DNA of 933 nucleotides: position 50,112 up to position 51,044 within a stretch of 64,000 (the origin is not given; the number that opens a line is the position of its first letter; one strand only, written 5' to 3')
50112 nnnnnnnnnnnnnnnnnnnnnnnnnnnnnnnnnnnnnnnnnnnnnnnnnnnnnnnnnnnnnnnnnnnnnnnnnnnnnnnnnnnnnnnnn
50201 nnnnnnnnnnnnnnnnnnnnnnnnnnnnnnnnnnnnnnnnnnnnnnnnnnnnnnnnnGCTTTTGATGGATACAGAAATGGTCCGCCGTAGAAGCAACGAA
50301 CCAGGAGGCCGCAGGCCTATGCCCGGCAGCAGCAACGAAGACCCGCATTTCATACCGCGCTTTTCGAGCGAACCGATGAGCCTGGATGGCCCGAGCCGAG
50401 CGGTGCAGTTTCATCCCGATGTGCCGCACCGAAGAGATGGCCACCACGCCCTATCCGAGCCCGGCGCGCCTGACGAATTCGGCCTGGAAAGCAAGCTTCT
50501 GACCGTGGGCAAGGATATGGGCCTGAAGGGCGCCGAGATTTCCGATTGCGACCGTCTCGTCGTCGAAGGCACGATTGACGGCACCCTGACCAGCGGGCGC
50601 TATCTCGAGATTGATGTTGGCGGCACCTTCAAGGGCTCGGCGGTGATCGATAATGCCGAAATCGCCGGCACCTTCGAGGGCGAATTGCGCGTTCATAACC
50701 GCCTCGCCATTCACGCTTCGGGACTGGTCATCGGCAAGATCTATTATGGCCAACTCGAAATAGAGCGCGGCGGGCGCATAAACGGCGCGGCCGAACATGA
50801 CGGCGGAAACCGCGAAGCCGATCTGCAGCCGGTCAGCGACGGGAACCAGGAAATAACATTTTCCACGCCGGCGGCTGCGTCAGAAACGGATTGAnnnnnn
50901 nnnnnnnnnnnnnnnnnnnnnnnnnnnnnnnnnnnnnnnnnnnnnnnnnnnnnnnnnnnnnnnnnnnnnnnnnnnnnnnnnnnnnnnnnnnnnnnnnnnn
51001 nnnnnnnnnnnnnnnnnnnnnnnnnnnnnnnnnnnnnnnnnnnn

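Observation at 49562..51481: Tightly coupled three-gene unit: EI24/CysZ-like inner-membrane protein, bactofilin and a Pro-rich lipoprotein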

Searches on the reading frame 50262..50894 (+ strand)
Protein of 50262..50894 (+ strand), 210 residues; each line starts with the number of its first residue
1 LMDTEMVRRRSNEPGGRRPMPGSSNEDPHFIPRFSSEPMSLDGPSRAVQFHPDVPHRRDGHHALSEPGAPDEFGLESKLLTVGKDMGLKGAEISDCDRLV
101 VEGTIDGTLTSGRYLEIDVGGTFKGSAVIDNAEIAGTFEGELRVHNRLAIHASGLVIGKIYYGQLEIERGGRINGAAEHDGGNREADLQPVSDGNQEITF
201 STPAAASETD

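Call 3: search_protein_families(library=pfam, proteins=[window:50262-50894:+], max_evalue=0.01)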
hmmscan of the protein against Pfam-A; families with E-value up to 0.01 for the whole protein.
window:50262-50894:+ (210 aa): 1 family
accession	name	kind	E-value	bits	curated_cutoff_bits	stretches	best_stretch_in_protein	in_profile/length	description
PF04519.19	Bactofilin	-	7.7e-18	65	27.9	1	81-176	2-96/98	Polymer-forming cytoskeletal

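Call 4: search_protein_families(library=ncbifam, proteins=[window:50262-50894:+], max_evalue=0.01)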
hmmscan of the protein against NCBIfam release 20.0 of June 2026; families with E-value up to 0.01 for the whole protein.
window:50262-50894:+ (210 aa): 0 families

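Call 5: find_homologous_proteins(query=window:50262-50894:+)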
Query window:50262-50894:+ (210 aa): 254 proteins with E <= 0.001 among 487 candidates; the best 120 are listed.
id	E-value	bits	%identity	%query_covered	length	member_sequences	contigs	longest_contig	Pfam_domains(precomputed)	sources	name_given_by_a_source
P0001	2.2e-121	421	99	91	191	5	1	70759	PF04519.20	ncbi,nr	ncbi:MAG: polymer-forming cytoskeletal protein [Rhodospirillaceae bacterium]|nr:polymer-forming cyto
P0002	2.0e-105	369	87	91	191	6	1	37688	PF04519.20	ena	-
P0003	1.8e-102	359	85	91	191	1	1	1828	PF04519.20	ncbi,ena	-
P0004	2.6e-100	352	87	91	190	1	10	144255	PF04519.20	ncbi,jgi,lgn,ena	-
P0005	3.0e-97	342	83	91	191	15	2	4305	PF04519.20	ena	-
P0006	1.7e-88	314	76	91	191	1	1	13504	PF04519.20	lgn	-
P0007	3.1e-88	313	75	91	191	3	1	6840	PF04519.20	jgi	jgi:cytoskeletal protein CcmA (bactofilin family)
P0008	5.8e-88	312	72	98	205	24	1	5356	PF04519.20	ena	-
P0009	7.2e-83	295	73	91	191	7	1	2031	PF04519.20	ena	-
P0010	8.3e-83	295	73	91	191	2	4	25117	PF04519.20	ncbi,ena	-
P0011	2.5e-81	290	72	91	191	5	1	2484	PF04519.20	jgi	jgi:cytoskeletal protein CcmA (bactofilin family)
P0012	4.0e-81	290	72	91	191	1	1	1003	PF04519.20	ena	-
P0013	4.4e-81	290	71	91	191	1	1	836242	PF04519.20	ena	-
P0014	6.4e-81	289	72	91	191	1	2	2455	PF04519.20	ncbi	ncbi:MAG: polymer-forming cytoskeletal protein [Alphaproteobacteria bacterium]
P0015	1.0e-80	288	72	91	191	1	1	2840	PF04519.20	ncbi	-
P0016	1.5e-80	288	71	91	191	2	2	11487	PF04519.20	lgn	-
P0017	2.4e-80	287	70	91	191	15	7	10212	PF04519.20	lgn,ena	-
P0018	5.8e-80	286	70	91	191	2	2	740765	PF04519.20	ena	-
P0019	1.3e-79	285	70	91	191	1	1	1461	PF04519.20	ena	-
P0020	4.7e-79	283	68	91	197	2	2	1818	PF04519.20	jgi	-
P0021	1.2e-78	282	70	91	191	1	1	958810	PF04519.20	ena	-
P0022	4.7e-78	280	69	91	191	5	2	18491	PF04519.20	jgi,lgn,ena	-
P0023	6.8e-78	279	68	91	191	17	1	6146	PF04519.20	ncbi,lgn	-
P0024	1.3e-77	278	68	91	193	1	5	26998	PF04519.20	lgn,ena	-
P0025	2.7e-77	277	69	91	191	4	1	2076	PF04519.20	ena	-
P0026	9.4e-77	275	67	91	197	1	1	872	PF04519.20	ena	-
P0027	4.7e-76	273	68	91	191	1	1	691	PF04519.20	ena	-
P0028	5.4e-76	273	66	91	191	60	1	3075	PF04519.20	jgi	-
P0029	9.2e-76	272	66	91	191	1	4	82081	PF04519.20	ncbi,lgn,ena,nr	ncbi:MAG: polymer-forming cytoskeletal protein [Proteobacteria bacterium]|nr:polymer-forming cytoske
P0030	2.0e-73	265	65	91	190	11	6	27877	PF04519.20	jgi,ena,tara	tara:strand:+ start:340 stop:912 length:573 start_codon:yes stop_codon:yes gene_type:complete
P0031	3.8e-72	260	68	91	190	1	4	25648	PF04519.20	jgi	jgi:cytoskeletal protein CcmA (bactofilin family)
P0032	1.5e-71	258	65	91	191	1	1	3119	PF04519.20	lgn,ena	-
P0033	2.7e-70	254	63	91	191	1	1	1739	PF04519.20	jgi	-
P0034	9.1e-67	243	63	91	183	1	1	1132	PF04519.20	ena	-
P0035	5.5e-53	198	87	50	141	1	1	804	PF04519.20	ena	-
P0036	3.5e-49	185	60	75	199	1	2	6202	PF04519.20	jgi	-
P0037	9.2e-47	177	57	73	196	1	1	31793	PF04519.20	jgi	jgi:cytoskeletal protein CcmA (bactofilin family)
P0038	2.2e-45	173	55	76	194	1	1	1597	PF04519.20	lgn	-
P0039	3.0e-45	172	56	76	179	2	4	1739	PF04519.20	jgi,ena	jgi:cytoskeletal protein CcmA (bactofilin family)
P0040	4.5e-45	172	56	76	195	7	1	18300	PF04519.20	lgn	-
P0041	8.2e-45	171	57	70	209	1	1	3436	PF04519.20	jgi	jgi:cytoskeletal protein CcmA (bactofilin family)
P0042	9.2e-45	171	55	71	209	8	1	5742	PF04519.20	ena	-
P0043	1.4e-44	170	55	77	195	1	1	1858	PF04519.20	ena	-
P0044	1.5e-44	170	56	75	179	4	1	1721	PF04519.20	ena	-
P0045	1.5e-44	170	60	68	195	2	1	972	PF04519.20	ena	-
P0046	4.8e-43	165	55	77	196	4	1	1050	PF04519.20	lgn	-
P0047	1.3e-42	164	58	68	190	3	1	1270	PF04519.20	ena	-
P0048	1.9e-42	163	56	71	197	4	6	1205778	PF04519.20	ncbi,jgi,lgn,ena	-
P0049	2.5e-42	163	53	71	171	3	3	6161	PF04519.20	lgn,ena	-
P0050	5.0e-41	159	55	70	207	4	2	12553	PF04519.20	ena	-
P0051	5.8e-41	158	54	71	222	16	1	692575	PF04519.20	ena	-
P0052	1.3e-40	157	53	71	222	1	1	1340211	PF04519.20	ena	-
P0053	1.5e-40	157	49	78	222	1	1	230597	PF04519.20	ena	-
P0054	1.7e-40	157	51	79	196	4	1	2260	PF04519.20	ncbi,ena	-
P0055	1.9e-40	157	54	71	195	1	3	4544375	PF04519.20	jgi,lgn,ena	jgi:cytoskeletal protein CcmA (bactofilin family)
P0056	2.2e-40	157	52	71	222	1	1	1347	PF04519.20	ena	-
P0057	2.4e-40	156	46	89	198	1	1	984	PF04519.20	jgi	jgi:cytoskeletal protein CcmA (bactofilin family)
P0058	2.5e-40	156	54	71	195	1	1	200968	PF04519.20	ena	-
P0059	2.6e-40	156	55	71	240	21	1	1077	PF04519.20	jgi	jgi:cytoskeletal protein CcmA (bactofilin family)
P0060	3.1e-40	156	56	71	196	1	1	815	PF04519.20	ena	-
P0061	3.3e-40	156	52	71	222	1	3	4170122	PF04519.20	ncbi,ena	-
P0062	3.6e-40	156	56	69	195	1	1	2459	PF04519.20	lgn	-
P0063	4.0e-40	156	53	71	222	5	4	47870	PF04519.20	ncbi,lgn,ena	-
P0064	4.2e-40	156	52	71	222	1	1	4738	PF04519.20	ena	-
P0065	4.3e-40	156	53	70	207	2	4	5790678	PF04519.20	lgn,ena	-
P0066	4.9e-40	155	52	71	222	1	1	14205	PF04519.20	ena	-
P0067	5.7e-40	155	52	71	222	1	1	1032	PF04519.20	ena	-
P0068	6.8e-40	155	56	68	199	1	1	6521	PF04519.20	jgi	jgi:cytoskeletal protein CcmA (bactofilin family)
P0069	7.0e-40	155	63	60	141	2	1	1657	PF04519.20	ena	-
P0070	7.4e-40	155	52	71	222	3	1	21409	PF04519.20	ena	-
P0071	7.7e-40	155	54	71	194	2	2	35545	PF04519.20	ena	-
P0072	7.8e-40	155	55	68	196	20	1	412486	PF04519.20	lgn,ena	-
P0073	8.3e-40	155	53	70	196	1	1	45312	PF04519.20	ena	-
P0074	8.3e-40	155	45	97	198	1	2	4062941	PF04519.20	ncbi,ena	-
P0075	8.7e-40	155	46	89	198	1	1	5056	PF04519.20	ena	-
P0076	9.6e-40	154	52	79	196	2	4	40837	PF04519.20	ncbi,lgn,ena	-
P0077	9.9e-40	154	52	71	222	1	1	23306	PF04519.20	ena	-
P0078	1.1e-39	154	52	71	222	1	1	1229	PF04519.20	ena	-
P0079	1.2e-39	154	53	71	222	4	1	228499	PF04519.20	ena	-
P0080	1.2e-39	154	52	71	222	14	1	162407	PF04519.20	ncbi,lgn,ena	-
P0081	1.2e-39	154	53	71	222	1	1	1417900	PF04519.20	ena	-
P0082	1.6e-39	154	56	68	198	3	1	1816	PF04519.20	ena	-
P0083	1.8e-39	154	52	71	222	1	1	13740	PF04519.20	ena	-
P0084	1.9e-39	154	52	71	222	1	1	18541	PF04519.20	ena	-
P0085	1.9e-39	154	53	71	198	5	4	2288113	PF04519.20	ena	-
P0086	2.3e-39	153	52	71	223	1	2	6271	PF04519.20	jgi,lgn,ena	-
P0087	2.6e-39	153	51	71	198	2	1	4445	PF04519.20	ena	-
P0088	2.6e-39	153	47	89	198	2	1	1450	PF04519.20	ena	-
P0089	2.6e-39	153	52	71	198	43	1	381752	PF04519.20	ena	-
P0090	3.1e-39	153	53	71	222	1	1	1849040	PF04519.20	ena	-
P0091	4.7e-39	152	49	79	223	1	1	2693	PF04519.20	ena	-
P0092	8.0e-39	151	51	71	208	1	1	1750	PF04519.20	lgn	-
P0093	9.5e-39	151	47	89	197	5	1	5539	PF04519.20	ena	-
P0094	2.3e-38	150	44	89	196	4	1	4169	PF04519.20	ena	-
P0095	2.5e-38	150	51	71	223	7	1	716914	PF04519.20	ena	-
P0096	2.9e-38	150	52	76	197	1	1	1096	PF04519.20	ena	-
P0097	2.9e-38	150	51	71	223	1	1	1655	PF04519.20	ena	-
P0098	3.2e-38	150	51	71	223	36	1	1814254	PF04519.20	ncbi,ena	-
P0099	6.8e-38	148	54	68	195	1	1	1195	PF04519.20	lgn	-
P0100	9.2e-38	148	53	70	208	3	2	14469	PF04519.20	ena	-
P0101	1.5e-37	147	51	68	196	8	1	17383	PF04519.20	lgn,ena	-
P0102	1.5e-37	147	51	69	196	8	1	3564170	PF04519.20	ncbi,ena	-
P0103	5.5e-37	145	52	73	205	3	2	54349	PF04519.20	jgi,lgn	-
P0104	6.6e-37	145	49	70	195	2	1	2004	PF04519.20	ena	-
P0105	7.7e-37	145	55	66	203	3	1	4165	PF04519.20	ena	-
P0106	3.9e-36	143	44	89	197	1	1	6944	PF04519.20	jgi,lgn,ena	jgi:cytoskeletal protein CcmA (bactofilin family)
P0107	1.7e-35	141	52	73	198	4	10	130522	PF04519.20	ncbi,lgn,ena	-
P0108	2.0e-35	140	49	78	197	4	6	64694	PF04519.20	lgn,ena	-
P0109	2.9e-32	130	49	72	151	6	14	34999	PF04519.20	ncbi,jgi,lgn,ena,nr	ncbi:MAG: polymer-forming cytoskeletal protein [Alphaproteobacteria bacterium]|nr:polymer-forming cy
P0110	3.5e-27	113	55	51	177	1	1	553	PF04519.20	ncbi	-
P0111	5.7e-27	113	56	51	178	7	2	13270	PF04519.20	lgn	-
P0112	6.1e-27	113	56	51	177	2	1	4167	PF04519.20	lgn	-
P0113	2.7e-26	111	52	57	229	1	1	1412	PF04519.20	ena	-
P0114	5.0e-26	110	50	60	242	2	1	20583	PF04519.20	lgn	-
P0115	7.7e-26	109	56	47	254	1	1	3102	PF04519.20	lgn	-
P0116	8.0e-26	109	49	62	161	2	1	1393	PF04519.20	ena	-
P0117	8.3e-26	109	41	68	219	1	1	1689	PF04519.20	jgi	jgi:cytoskeletal protein CcmA (bactofilin family)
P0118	1.1e-25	109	42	82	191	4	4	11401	PF04519.20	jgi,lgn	-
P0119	1.2e-25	108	46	66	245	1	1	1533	PF04519.20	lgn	-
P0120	1.5e-24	105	44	69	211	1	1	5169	PF04519.20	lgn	-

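Call 8: find_encoding_contigs(protein=P0013, flank=5000, max_places=2)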
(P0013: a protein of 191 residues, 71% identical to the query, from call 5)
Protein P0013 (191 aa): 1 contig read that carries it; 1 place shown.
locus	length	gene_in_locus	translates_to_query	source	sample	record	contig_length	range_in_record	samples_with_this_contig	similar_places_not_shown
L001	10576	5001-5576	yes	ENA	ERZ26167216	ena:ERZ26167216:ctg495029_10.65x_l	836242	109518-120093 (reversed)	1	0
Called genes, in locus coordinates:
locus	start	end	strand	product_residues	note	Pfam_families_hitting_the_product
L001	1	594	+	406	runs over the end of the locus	-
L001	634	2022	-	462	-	PF07690:MFS_1, PF13000:Acatn, PF07690:MFS_1 (weak)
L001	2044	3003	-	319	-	PF13409:GST_N_2, PF00043:GST_C (weak), PF13410:GST_C_2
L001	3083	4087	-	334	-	PF00294:PfkB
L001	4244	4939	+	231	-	PF07264:EI24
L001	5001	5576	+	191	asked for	PF04519:Bactofilin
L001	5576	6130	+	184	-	-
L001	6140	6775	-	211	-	PF00730:HhH-GPD, PF00633:HHH (faint)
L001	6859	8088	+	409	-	PF08238:Sel1, PF00089:Trypsin, PF13365:Trypsin_2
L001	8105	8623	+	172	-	PF10003:DUF2244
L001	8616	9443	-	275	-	PF01113:DapB_N, PF05173:DapB_C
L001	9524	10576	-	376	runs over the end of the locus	PF00226:DnaJ, PF01556:DnaJ_C, PF27659:CHP02642 (faint), PF00684:DnaJ_CXXCXGXG, PF27439:DnaJ_C_2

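Call 9: find_encoding_contigs(protein=P0055, flank=5000, max_places=2)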
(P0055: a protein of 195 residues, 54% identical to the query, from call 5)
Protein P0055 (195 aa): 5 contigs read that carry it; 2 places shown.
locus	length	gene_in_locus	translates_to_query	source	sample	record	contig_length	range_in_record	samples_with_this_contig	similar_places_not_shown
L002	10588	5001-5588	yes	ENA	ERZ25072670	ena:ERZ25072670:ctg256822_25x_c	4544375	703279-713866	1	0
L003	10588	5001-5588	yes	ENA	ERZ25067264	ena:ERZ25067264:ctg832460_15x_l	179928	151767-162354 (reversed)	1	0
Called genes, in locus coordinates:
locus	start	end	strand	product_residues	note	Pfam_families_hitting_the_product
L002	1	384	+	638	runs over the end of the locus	PF16177:ACAS_N, PF00501:AMP-binding, PF13193:AMP-binding_C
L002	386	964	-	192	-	PF03602:Cons_hypoth95, PF05175:MTS (weak)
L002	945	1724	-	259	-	PF01479:S4, PF00849:PseudoU_synth_2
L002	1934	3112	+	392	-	PF13384:HTH_23, PF13518:HTH_28, PF13551:HTH_29, PF13565:HTH_32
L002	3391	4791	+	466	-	PF02661:Fic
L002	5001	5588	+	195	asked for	PF04519:Bactofilin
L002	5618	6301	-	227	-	PF00730:HhH-GPD, PF00633:HHH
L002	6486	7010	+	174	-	PF01192:RNA_pol_Rpb6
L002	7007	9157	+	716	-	PF01966:HD, PF13328:HD_4, PF04607:RelA_SpoT, PF02824:TGS, PF19296:RelA_AH, PF28438:RelA_RIS, PF01842:ACT (weak), PF13291:ACT_4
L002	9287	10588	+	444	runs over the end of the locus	PF00285:Citrate_synt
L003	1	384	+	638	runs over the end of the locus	PF16177:ACAS_N, PF00501:AMP-binding, PF13193:AMP-binding_C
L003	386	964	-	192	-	PF03602:Cons_hypoth95, PF05175:MTS (weak)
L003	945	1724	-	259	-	PF01479:S4, PF00849:PseudoU_synth_2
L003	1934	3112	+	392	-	PF13384:HTH_23, PF13518:HTH_28, PF13551:HTH_29, PF13565:HTH_32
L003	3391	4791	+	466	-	PF02661:Fic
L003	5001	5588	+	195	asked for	PF04519:Bactofilin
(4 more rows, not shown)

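Call 10: find_encoding_contigs(protein=P0061, flank=5000, max_places=2)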
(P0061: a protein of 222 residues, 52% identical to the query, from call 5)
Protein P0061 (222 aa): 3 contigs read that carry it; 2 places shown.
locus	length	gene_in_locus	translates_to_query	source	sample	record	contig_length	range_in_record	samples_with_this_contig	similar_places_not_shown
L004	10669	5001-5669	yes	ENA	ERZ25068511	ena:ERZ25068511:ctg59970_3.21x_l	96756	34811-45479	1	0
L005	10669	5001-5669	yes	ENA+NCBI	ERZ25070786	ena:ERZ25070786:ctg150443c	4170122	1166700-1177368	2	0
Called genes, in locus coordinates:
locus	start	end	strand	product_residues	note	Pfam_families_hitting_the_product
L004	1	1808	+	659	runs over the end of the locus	PF16177:ACAS_N, PF00501:AMP-binding, PF13193:AMP-binding_C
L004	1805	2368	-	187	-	PF03602:Cons_hypoth95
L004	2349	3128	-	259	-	PF01479:S4, PF00849:PseudoU_synth_2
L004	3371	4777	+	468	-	PF02661:Fic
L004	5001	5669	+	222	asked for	PF04519:Bactofilin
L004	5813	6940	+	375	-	PF13356:Arm-DNA-bind_3 (weak), PF14659:Phage_int_SAM_3, PF22022:Phage_int_M, PF00589:Phage_integrase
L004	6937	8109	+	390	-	PF13356:Arm-DNA-bind_3 (weak), PF14659:Phage_int_SAM_3 (weak), PF22022:Phage_int_M, PF00589:Phage_integrase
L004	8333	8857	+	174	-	PF13358:DDE_3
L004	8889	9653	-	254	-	PF13391:HNH_2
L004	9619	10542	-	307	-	PF06114:Peptidase_M78 (faint)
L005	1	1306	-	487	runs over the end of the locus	PF00294:PfkB, PF08543:Phos_pyr_kin (weak), PF01467:CTP_transf_like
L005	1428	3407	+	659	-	PF16177:ACAS_N, PF00501:AMP-binding, PF13193:AMP-binding_C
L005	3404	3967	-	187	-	PF03602:Cons_hypoth95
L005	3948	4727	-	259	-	PF01479:S4, PF00849:PseudoU_synth_2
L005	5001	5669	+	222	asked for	PF04519:Bactofilin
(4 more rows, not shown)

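Call 43: find_related_loci(query=A4, collection=metagenome_contigs, flank=4000)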
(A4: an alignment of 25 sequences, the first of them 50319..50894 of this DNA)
Query A4 (191 aa) in metagenome_contigs; peptide patterns used: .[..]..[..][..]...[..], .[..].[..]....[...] (x = any residue, [..] = any of these).
600 stretches matched a pattern (row limit reached: there are more); 428 encode a relative of the query (tblastn E <= 1e-3); the best 80 are kept; 80 distinct loci.
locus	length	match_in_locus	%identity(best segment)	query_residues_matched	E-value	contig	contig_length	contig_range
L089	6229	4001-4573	100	1-191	3e-126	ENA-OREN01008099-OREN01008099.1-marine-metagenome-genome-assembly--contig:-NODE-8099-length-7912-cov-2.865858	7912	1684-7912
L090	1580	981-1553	83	1-191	5e-111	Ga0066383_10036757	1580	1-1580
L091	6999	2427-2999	71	1-191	1e-87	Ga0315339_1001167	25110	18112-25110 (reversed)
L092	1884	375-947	72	1-191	1e-91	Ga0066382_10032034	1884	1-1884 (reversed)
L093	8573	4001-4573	71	1-191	7e-86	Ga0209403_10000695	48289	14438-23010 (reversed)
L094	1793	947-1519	69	1-191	1e-88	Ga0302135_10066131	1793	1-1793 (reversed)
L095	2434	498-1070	69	1-191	8e-86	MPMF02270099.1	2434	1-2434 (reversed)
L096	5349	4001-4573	68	1-191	1e-82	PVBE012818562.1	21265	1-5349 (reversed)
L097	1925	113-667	69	7-191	4e-86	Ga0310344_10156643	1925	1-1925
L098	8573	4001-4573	66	1-191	4e-81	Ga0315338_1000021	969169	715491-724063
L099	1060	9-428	88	52-191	4e-84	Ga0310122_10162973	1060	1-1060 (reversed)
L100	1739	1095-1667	63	1-191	1e-79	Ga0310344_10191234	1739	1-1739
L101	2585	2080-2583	67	1-168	5e-74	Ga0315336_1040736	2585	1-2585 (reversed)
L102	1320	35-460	80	50-191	9e-76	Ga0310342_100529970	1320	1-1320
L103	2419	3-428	75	50-191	2e-68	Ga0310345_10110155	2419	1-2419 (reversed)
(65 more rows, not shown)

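Call 45: search_solved_structures(query=window:50277-50894:+, max_evalue=0.01, show_alignments=2)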
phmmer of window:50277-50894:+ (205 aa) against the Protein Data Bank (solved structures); distinct sequences matched with E-value up to 0.01: 0.

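Call 67: find_encoding_contigs(protein=P0102, flank=5000, max_places=1)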
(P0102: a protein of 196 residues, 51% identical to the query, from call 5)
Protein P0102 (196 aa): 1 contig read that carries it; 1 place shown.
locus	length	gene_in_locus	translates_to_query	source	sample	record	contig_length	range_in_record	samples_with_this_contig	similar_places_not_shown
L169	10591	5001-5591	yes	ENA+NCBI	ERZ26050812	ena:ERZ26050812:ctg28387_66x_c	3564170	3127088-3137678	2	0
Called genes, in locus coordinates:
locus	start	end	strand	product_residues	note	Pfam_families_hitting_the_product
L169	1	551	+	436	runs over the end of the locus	PF11812:DUF3333, PF00528:BPD_transp_1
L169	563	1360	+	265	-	PF00005:ABC_tran, PF02463:SMC_N (faint), PF13304:AAA_21 (faint)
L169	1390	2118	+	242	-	PF01895:PhoU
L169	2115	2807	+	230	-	PF00072:Response_reg, PF00486:Trans_reg_C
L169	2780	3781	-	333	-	PF13409:GST_N_2, PF13410:GST_C_2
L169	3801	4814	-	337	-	PF00294:PfkB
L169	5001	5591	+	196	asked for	PF04519:Bactofilin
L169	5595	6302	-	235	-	PF00730:HhH-GPD, PF00633:HHH (weak)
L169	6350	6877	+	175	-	PF13489:Methyltransf_23 (weak), PF07021:MetW (faint), PF13649:Methyltransf_25, PF08241:Methyltransf_11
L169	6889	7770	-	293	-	PF00795:CN_hydrolase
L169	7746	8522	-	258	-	PF18912:DZR_2, PF00156:Pribosyltran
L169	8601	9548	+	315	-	PF13489:Methyltransf_23, PF08241:Methyltransf_11, PF08242:Methyltransf_12 (weak), PF13649:Methyltransf_25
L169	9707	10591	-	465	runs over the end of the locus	PF00202:Aminotran_3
